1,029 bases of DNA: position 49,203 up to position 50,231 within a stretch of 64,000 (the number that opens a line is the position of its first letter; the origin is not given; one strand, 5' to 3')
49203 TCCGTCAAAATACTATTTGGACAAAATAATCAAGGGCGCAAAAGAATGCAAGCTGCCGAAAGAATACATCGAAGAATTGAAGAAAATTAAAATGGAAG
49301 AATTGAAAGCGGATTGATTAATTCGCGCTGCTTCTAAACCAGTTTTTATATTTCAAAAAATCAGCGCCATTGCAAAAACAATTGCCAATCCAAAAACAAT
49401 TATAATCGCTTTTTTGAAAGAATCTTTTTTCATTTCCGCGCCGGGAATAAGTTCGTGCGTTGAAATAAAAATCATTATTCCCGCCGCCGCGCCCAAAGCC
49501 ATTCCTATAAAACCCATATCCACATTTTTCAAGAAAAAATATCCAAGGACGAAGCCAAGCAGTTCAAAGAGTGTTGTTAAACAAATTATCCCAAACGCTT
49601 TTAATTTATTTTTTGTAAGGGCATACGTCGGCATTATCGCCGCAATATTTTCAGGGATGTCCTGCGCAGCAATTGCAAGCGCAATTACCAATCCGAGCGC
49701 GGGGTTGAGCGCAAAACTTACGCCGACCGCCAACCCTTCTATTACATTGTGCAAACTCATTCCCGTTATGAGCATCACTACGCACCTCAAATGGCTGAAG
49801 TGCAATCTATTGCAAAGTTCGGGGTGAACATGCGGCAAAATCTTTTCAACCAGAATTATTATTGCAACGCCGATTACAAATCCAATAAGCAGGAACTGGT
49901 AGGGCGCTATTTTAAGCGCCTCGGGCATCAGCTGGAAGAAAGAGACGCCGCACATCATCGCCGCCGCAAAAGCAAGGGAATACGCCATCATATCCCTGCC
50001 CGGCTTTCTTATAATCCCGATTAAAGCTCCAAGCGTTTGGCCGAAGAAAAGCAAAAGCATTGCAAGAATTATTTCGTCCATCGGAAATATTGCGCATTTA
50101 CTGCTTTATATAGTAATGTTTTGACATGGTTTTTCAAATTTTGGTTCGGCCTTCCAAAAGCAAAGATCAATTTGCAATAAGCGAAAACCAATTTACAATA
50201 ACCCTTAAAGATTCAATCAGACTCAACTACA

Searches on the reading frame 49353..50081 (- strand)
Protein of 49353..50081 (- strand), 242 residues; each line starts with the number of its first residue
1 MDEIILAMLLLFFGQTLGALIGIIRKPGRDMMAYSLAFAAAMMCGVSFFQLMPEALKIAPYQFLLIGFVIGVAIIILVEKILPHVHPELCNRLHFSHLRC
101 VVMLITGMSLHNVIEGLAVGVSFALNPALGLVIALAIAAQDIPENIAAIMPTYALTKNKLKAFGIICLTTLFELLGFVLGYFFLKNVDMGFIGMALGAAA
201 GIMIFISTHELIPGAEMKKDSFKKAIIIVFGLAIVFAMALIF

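Call 88: search_protein_families(library=pfam, proteins=[window:49353-50081:-], max_evalue=0.5)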
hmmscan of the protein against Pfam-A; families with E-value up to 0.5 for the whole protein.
window:49353-50081:- (242 aa): 2 families
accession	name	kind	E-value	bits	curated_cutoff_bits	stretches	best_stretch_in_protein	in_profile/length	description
PF02535.28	Zip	-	3.1e-21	76.4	35.1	2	101-239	178-323/323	ZIP Zinc transporter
PF13251.12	DUF4042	-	0.17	12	27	1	33-118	58-143/182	Domain of unknown function (DUF4042)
